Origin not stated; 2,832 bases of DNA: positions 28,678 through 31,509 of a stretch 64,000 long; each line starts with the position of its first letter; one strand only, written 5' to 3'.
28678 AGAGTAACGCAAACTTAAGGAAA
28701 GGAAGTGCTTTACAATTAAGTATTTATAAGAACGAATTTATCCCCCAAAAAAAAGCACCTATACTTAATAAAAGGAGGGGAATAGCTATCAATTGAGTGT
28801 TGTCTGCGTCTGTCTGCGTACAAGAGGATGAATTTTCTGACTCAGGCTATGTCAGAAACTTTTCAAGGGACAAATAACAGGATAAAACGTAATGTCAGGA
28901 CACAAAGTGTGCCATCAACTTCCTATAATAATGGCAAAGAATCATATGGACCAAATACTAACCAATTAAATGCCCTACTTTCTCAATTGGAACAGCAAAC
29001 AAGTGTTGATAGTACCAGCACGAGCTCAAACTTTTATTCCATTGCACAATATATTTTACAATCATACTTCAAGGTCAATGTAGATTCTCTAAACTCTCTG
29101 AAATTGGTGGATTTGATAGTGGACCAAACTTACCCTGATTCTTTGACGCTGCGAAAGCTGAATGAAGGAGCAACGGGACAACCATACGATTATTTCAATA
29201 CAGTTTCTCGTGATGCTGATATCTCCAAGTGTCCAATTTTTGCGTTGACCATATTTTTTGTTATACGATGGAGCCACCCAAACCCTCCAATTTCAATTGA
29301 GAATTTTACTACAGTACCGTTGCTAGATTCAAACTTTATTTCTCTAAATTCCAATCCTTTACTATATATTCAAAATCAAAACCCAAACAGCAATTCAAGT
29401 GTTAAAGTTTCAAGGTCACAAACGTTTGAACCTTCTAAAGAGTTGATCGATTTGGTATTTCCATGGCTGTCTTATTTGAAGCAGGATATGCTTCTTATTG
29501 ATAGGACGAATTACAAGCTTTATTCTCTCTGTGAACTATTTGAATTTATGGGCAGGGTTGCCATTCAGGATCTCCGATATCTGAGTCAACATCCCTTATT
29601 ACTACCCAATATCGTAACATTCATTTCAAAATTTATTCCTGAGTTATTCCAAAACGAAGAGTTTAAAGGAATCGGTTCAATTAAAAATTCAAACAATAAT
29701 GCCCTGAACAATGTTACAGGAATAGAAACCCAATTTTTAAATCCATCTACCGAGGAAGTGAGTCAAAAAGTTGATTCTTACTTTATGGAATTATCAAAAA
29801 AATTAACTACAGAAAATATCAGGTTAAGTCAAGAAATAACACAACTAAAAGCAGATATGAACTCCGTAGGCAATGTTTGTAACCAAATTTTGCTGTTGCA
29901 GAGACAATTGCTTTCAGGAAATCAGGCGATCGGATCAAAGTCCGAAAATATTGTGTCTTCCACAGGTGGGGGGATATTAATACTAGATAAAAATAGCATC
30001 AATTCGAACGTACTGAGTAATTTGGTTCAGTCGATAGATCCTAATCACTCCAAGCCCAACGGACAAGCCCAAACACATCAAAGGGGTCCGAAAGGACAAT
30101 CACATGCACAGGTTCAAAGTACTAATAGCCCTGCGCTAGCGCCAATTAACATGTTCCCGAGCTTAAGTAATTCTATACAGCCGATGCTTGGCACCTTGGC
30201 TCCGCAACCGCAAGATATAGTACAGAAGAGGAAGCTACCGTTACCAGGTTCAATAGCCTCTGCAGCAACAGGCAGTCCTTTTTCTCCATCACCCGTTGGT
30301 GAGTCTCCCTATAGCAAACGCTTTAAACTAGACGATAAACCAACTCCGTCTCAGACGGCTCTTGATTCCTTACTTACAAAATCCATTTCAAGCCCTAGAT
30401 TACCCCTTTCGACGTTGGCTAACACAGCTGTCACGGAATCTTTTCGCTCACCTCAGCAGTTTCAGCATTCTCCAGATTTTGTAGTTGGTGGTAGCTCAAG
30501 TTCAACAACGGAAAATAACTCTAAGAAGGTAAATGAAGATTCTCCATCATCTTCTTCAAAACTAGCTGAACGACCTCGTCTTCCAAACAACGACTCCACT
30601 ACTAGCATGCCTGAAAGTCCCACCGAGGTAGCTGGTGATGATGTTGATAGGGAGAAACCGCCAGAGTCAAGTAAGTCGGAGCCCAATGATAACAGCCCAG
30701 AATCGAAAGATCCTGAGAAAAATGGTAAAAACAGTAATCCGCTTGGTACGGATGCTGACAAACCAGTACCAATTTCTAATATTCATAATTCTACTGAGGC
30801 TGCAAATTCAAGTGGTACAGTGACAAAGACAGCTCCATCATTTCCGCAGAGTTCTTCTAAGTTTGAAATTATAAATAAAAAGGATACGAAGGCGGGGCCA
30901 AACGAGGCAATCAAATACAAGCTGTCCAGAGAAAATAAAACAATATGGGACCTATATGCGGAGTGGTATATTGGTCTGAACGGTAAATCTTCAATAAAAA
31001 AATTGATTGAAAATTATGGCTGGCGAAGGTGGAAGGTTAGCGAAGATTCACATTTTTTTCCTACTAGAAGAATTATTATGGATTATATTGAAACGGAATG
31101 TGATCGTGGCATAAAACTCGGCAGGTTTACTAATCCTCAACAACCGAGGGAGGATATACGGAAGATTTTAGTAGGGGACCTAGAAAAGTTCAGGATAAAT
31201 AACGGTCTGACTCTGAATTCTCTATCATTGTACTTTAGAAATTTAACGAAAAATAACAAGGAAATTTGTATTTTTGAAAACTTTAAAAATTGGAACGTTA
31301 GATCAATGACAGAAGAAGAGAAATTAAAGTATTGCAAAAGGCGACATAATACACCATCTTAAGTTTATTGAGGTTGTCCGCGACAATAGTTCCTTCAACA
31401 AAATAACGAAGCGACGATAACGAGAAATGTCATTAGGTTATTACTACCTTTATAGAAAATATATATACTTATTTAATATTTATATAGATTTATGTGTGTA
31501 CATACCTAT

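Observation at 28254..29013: The GCR1 intron has a non-consensus GUAUGA 5' splice site and an in-frame intronic AUG that gives an 844-aa retained-intron ORF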

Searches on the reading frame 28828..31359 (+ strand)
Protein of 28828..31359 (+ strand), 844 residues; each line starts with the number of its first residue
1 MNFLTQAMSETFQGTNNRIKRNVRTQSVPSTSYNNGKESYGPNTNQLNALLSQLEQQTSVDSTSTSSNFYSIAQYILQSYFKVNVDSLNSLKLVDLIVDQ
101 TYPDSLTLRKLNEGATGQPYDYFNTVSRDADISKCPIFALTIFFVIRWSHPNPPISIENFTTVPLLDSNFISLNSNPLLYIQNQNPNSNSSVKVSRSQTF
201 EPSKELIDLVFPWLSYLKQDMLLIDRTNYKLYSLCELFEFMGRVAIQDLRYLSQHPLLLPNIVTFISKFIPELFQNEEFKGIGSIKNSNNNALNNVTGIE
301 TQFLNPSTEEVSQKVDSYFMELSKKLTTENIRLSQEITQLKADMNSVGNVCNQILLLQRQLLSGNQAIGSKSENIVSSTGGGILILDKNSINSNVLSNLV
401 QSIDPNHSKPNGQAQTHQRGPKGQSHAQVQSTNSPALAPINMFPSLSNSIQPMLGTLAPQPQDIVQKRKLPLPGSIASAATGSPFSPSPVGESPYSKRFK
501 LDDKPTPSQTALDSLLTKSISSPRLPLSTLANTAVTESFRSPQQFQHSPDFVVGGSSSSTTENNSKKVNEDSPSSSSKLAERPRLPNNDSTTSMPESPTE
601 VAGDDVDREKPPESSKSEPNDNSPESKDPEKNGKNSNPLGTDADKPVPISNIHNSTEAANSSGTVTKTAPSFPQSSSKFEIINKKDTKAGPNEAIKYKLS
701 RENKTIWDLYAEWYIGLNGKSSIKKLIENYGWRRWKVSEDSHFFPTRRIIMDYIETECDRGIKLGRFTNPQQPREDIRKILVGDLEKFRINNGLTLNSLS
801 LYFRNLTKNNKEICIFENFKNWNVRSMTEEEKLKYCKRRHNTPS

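Call 13: find_homologous_proteins(query=window:28828-31359:+, max_evalue=1e-10)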
Query window:28828-31359:+ (844 aa): 43 proteins with E <= 1e-10 among 8000 candidates.
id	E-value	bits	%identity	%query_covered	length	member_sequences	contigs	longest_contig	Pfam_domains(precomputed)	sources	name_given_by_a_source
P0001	0.0e+0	1856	99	100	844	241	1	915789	PF12550.14,PF16787.11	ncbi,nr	ncbi:HN1_G0023520.mRNA.1.CDS.1 [Saccharomyces cerevisiae]|nr:HN1_G0023520.mRNA.1.CDS.1 [Saccharomyce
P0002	0.0e+0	1585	86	100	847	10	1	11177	PF12550.14,PF16787.11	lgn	-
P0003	0.0e+0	1543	90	93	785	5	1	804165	PF12550.14,PF16787.11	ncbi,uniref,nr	ncbi:hypothetical protein SMKI_16G1010 [Saccharomyces mikatae IFO 1815]|uniref:Transcription activat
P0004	0.0e+0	1518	88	93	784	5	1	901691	PF12550.14,PF16787.11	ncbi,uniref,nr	ncbi:transcription regulator GCR1 SKDI_16G1980 [Saccharomyces kudriavzevii IFO 1802]|uniref:Transcri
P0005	2.1e-237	809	50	98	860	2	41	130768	PF12550.14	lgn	-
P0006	5.7e-230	784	51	96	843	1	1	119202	PF12550.14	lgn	-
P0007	3.9e-228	778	50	94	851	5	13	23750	PF12550.14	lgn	-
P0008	5.5e-225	767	51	95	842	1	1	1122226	PF12550.14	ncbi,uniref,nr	ncbi:hypothetical protein HG536_0D01030 [Torulaspora globosa]|uniref:Transcription activator GCR1-li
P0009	2.8e-222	758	47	69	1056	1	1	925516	PF12550.14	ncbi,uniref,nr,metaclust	ncbi:hypothetical protein KAFR_0E00910 [Kazachstania africana CBS 2517]|uniref:Transcription activat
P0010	5.4e-222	758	48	95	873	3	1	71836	PF12550.14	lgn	-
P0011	7.9e-217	740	48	92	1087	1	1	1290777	PF12550.14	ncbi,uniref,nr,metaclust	ncbi:transcription regulator GCR1 KNAG_0A01950 [Huiozyma naganishii CBS 8797]|uniref:Transcription a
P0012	2.9e-214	732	42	69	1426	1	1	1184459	PF12550.14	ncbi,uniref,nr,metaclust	ncbi:transcription regulator GCR1 NDAI_0E02800 [Naumovozyma dairenensis CBS 421]|uniref:Transcriptio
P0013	1.4e-213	730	50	95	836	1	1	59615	PF12550.14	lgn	-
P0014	4.0e-213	728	48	94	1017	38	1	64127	PF12550.14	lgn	-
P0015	1.1e-210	720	46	99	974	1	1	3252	PF12550.14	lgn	-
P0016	9.5e-210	717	48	95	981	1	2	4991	PF12550.14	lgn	-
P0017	4.0e-207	708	49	58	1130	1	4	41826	PF12550.14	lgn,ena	-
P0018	3.8e-206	705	48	95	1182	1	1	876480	PF12550.14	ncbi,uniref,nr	ncbi:similar to Saccharomyces cerevisiae YPL075W GCR1 Transcriptional activator of genes involved in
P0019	6.2e-206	704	51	55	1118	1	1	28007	PF12550.14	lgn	-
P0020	1.1e-205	704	47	95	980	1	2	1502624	PF12550.14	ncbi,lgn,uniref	ncbi:Glycolytic genes transcriptional activator GCR1 [Nakaseomyces bracarensis]|uniref:Glycolytic ge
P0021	1.5e-205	703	49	96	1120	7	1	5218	PF12550.14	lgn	-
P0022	4.0e-201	689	46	97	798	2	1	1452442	PF12550.14,PF16787.11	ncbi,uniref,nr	ncbi:hypothetical protein ZYGR_0N01530 [Zygosaccharomyces rouxii]|uniref:Transcription activator GCR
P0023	1.4e-200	687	47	95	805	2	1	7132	PF12550.14,PF16787.11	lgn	-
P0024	7.0e-199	681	48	43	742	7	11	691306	PF12550.14,PF16787.11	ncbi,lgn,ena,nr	ncbi:related to Glycolytic genes transcriptional activator GCR1 [Zygosaccharomyces bailii]|nr:relate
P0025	1.4e-197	677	45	95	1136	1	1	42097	PF12550.14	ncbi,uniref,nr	ncbi:hypothetical protein C6P45_000456 [Maudiozyma exigua]|uniref:Transcription activator GCR1-like 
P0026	1.6e-197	677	83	18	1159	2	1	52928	PF12550.14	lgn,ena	-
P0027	9.0e-197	674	43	66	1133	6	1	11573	PF12550.14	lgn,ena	-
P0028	6.9e-196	671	47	50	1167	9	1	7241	PF12550.14,PF16787.11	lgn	-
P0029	6.1e-194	665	82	19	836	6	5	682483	PF12550.14,PF16787.11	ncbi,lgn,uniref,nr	ncbi:hypothetical protein ZYGM_002760 [Zygosaccharomyces mellis]|uniref:Transcription activator GCR1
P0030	1.9e-193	663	43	61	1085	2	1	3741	PF12550.14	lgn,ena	-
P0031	9.8e-193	661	73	20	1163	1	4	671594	PF12550.14,PF16787.11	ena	-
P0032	5.9e-192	658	45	95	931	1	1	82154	PF12550.14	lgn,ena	-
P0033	4.2e-191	655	64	26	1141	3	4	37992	PF12550.14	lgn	-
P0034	1.4e-190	654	45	57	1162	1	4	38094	PF12550.14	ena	-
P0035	3.3e-182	626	44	59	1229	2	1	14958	PF12550.14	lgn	-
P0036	8.2e-181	621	43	94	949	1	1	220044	PF12550.14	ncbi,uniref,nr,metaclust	ncbi:hypothetical protein Kpol_1048p60 [Vanderwaltozyma polyspora DSM 70294]|uniref:Transcription ac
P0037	6.0e-171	589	45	95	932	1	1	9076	PF12550.14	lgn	-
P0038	3.9e-141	490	40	35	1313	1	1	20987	PF12550.14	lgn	-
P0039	1.4e-139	485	41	55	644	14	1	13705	PF12550.14,PF16787.11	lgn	-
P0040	7.0e-136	473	37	56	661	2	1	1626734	PF12550.14,PF16787.11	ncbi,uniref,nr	ncbi:LAFE_0G14070g1_1 [Lachancea fermentati]|uniref:LAFE_0G14070g1_1 n=1 Tax=Lachancea fermentati Ta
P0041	3.4e-129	451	83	19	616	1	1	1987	PF12550.14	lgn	-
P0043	5.6e-107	377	66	17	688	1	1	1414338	PF12550.14,PF16787.11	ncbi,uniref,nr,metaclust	ncbi:LAMI_0E07184g1_1 [Lachancea mirantina]|uniref:LAMI_0E07184g1_1 n=1 Tax=Lachancea mirantina TaxI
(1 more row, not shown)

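Call 14: find_encoding_contigs(protein=P0002, flank=3000, max_places=3)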
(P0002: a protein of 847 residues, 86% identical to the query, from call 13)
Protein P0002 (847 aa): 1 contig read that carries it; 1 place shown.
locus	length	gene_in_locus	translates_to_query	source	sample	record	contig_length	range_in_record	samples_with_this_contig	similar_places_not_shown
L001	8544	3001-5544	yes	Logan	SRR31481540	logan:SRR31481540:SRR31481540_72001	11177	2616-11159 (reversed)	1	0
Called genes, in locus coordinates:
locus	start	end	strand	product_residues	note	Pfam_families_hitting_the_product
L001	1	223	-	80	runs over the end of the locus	?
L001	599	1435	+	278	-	PF06432:GPI2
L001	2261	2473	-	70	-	-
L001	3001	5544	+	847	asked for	PF16787:NDC10_II (faint), PF12550:GCR1_C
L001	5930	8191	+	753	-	PF00004:AAA, PF17862:AAA_lid_3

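Call 15: find_encoding_contigs(protein=P0003, flank=3000, max_places=2)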
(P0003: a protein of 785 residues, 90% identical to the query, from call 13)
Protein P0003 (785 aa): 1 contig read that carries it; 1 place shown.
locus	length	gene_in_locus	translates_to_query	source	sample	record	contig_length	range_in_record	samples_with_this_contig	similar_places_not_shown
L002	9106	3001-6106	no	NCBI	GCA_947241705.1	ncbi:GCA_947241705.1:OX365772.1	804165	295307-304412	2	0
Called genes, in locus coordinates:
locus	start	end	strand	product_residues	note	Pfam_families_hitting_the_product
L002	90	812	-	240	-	PF17242:DUF5315, PF18822:CdvA (weak)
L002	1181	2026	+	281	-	PF06432:GPI2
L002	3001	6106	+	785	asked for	PF16787:NDC10_II (faint), PF12550:GCR1_C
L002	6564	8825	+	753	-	PF05496:RuvB_N (faint), PF00004:AAA, PF17862:AAA_lid_3, PF09336:Vps4_C (faint)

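Call 16: find_encoding_contigs(protein=P0004, flank=3000, max_places=2)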
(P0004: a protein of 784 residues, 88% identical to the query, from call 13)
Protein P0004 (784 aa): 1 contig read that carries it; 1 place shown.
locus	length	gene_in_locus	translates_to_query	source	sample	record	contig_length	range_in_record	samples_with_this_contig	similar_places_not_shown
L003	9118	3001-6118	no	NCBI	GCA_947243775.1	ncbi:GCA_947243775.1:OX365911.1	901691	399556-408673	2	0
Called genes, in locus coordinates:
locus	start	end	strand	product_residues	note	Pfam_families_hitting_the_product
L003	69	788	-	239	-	PF17242:DUF5315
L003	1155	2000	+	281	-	PF06432:GPI2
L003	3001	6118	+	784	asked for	PF16787:NDC10_II (faint), PF12550:GCR1_C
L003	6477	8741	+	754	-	PF00004:AAA, PF17862:AAA_lid_3, PF09336:Vps4_C (faint)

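Call 17: list_cluster_members(proteins=[P0001, P0002, P0003, P0004])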
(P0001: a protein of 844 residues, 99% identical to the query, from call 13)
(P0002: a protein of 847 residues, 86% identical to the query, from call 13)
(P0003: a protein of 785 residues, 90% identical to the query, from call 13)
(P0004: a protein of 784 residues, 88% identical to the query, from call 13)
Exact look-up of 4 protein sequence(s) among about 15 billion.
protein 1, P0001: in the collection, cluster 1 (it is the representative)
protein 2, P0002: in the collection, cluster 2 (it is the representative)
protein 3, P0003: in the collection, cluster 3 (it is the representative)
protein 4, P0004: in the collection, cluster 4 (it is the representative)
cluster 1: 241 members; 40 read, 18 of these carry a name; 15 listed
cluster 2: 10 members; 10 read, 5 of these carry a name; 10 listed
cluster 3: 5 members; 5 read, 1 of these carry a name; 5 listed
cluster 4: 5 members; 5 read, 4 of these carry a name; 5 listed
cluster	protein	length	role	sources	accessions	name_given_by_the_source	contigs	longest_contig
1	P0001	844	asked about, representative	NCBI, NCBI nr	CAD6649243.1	HN1_G0023520.mRNA.1.CDS.1 [Saccharomyces cerevisiae]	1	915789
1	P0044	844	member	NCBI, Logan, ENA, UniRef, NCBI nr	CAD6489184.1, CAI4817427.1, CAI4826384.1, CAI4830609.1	ADI_G0059420.mRNA.1.CDS.1 [Saccharomyces cerevisiae] | YPL075Wp-like protein n=2 Tax=Saccharomyces cerevisiae TaxID=4932 RepID=B5VT87_YEAS6 | YPL075Wp-like protein [Saccharomyces cerevisiae AWRI1631]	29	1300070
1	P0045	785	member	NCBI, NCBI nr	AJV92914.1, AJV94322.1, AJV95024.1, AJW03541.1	Gcr1p [Saccharomyces cerevisiae YJM1573] | Gcr1p [Saccharomyces cerevisiae YJM1479]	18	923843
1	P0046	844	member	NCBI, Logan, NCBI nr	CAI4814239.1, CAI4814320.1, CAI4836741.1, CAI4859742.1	CLL_collapsed_G0055080.mRNA.1.CDS.1 [Saccharomyces cerevisiae] | CLN_G0055010.mRNA.1.CDS.1 [Saccharomyces cerevisiae]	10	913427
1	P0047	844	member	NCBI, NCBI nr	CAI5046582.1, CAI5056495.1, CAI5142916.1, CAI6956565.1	BEM_HP_G0076570.mRNA.1.CDS.1 [Saccharomyces cerevisiae] | BEM_HP_G0045850.mRNA.1.CDS.1 [Saccharomyces cerevisiae]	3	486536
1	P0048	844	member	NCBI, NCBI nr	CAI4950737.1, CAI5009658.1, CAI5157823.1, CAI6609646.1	AVN_HP_G0115840.mRNA.1.CDS.1 [Saccharomyces cerevisiae] | AVN_HP_G0006440.mRNA.1.CDS.1 [Saccharomyces cerevisiae]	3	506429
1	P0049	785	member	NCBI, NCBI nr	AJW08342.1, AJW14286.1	Gcr1p [Saccharomyces cerevisiae YJM1248] | Gcr1p [Saccharomyces cerevisiae YJM1439]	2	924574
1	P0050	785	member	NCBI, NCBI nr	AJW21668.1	Gcr1p [Saccharomyces cerevisiae YJM470]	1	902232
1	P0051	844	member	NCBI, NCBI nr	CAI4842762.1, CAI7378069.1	BCE_3a_G0054540.mRNA.1.CDS.1 [Saccharomyces cerevisiae]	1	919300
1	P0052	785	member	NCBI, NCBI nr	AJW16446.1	Gcr1p [Saccharomyces cerevisiae YJM1307]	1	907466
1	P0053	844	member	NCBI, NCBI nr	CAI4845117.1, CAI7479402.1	CQS_1a_G0054640.mRNA.1.CDS.1 [Saccharomyces cerevisiae]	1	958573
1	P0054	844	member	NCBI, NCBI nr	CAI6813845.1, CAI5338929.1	BFH_HP2_G0054140.mRNA.1.CDS.1 [Saccharomyces cerevisiae]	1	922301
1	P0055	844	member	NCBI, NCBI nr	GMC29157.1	unnamed protein product [Saccharomyces cerevisiae]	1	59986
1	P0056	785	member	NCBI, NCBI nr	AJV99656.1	Gcr1p [Saccharomyces cerevisiae YJM428]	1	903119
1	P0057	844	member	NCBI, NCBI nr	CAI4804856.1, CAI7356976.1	BAH_G0054000.mRNA.1.CDS.1 [Saccharomyces cerevisiae]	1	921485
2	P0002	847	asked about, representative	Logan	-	-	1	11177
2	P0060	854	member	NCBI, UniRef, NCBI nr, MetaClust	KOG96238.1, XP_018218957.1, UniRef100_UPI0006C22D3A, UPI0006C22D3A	transcription regulator GCR1 [Saccharomyces eubayanus] | transcription regulator GCR1 n=1 Tax=Saccharomyces eubayanus TaxID=1080349 ... | GCR1-like protein [Saccharomyces eubayanus]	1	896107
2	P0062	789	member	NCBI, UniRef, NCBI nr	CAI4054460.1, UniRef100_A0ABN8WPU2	hypothetical protein SUVZ_16G2120 [Saccharomyces uvarum] | Transcription activator GCR1-like domain-containing protein n=1 Tax=Saccharomyces uvarum ...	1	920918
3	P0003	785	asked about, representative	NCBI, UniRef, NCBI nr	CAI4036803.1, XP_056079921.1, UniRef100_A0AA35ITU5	hypothetical protein SMKI_16G1010 [Saccharomyces mikatae IFO 1815] | Transcription activator GCR1-like domain-containing protein n=1 Tax=Saccharomyces mikatae ... | uncharacterized protein SMKI_16G1010 [Saccharomyces mikatae IFO 1815]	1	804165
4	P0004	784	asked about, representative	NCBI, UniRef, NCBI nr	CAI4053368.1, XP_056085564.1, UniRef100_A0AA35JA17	transcription regulator GCR1 SKDI_16G1980 [Saccharomyces kudriavzevii IFO 1802] | Transcription activator GCR1-like domain-containing protein n=1 Tax=Saccharomyces ... | uncharacterized protein SKDI_16G1980 [Saccharomyces kudriavzevii IFO 1802]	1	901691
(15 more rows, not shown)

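Call 18: find_encoding_contigs(protein=P0060, flank=3000, max_places=1)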
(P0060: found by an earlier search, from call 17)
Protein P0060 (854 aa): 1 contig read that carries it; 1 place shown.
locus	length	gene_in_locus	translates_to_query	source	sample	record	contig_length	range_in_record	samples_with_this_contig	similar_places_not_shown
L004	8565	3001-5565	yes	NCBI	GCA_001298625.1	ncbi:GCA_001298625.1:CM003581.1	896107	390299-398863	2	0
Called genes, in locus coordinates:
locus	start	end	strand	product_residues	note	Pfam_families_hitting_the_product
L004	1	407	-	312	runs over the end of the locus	PF17242:DUF5315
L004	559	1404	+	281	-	PF06432:GPI2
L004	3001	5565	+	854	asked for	PF16787:NDC10_II (faint), PF12550:GCR1_C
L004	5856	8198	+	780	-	PF00004:AAA, PF17862:AAA_lid_3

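Call 19: find_encoding_contigs(protein=P0062, flank=3000, max_places=1)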
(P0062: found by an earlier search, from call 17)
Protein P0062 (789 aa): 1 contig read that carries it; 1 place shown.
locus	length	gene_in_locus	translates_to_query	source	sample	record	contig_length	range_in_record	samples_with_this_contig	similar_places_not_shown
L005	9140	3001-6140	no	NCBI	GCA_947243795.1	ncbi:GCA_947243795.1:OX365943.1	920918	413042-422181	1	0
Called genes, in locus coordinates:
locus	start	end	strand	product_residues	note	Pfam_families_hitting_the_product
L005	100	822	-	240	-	PF17242:DUF5315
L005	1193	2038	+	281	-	PF06432:GPI2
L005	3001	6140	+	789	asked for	PF16787:NDC10_II (faint), PF12550:GCR1_C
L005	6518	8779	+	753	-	PF00004:AAA, PF17862:AAA_lid_3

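Call 41: find_encoding_contigs(protein=P0009, flank=2500, max_places=1)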
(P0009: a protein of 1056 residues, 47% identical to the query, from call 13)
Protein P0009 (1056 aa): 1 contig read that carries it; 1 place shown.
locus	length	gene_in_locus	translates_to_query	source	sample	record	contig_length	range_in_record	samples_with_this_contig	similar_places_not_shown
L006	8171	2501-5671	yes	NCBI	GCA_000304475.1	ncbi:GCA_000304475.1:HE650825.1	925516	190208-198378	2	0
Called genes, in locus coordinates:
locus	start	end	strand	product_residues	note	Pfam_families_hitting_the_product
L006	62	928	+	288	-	PF06432:GPI2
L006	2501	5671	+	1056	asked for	PF12550:GCR1_C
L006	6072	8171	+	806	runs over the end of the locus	PF00004:AAA, PF17862:AAA_lid_3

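Call 42: find_encoding_contigs(protein=P0012, flank=2500, max_places=1)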
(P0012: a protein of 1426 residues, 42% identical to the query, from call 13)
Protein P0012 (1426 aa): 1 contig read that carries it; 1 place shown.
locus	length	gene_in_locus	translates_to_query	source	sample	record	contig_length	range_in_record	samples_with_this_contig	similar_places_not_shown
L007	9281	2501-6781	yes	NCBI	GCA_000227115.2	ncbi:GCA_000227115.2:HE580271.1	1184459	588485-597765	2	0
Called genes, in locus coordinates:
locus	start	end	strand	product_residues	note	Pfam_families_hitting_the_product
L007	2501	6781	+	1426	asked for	PF12550:GCR1_C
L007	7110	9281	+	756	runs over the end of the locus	PF00004:AAA, PF17862:AAA_lid_3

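Call 43: find_encoding_contigs(protein=P0008, flank=2500, max_places=1)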
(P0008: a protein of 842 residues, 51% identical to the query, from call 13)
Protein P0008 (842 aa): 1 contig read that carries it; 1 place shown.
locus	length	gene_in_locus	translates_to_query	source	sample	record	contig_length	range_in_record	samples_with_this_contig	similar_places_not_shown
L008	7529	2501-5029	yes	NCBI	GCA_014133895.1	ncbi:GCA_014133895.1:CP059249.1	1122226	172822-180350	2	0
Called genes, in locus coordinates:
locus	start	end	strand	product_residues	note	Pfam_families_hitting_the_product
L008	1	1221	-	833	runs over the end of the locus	PF04494:TFIID_NTD2, PF24105:Beta-prop_CAF1B_HIR1, PF24817:WD40_WDHD1_1st, PF25173:Beta-prop_WDR3_1st, PF23381:Beta-prop_IFT122_1st, PF24807:WD40_CDC20-Fz, PF24814:WD40_Prp19, PF24817:WD40_WDHD1_1st, +55 more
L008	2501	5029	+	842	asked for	PF12550:GCR1_C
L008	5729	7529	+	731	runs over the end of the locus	PF00004:AAA, PF17862:AAA_lid_3, PF09336:Vps4_C (faint)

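Call 44: find_encoding_contigs(protein=P0022, flank=2500, max_places=1)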
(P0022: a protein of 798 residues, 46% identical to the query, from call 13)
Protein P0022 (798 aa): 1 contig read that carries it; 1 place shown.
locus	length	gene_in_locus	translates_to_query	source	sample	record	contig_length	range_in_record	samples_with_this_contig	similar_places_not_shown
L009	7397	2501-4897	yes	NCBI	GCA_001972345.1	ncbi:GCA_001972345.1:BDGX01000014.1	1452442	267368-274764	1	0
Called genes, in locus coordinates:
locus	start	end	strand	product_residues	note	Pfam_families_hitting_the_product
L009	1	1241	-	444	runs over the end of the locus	-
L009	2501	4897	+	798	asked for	PF16787:NDC10_II (faint), PF12550:GCR1_C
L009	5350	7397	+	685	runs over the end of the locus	PF00004:AAA, PF17862:AAA_lid_3, PF09336:Vps4_C (weak)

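Call 45: find_encoding_contigs(protein=P0020, flank=2500, max_places=1)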
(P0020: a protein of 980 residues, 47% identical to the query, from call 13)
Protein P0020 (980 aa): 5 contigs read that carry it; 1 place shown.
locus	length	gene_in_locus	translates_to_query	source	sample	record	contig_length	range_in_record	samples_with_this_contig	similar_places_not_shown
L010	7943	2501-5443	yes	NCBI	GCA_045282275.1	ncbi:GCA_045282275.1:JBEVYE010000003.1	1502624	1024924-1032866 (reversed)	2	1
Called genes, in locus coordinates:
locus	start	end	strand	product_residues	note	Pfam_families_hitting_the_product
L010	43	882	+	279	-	PF06432:GPI2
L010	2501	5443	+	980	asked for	PF12550:GCR1_C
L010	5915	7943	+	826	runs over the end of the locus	PF00004:AAA, PF17862:AAA_lid_3, PF09336:Vps4_C (weak)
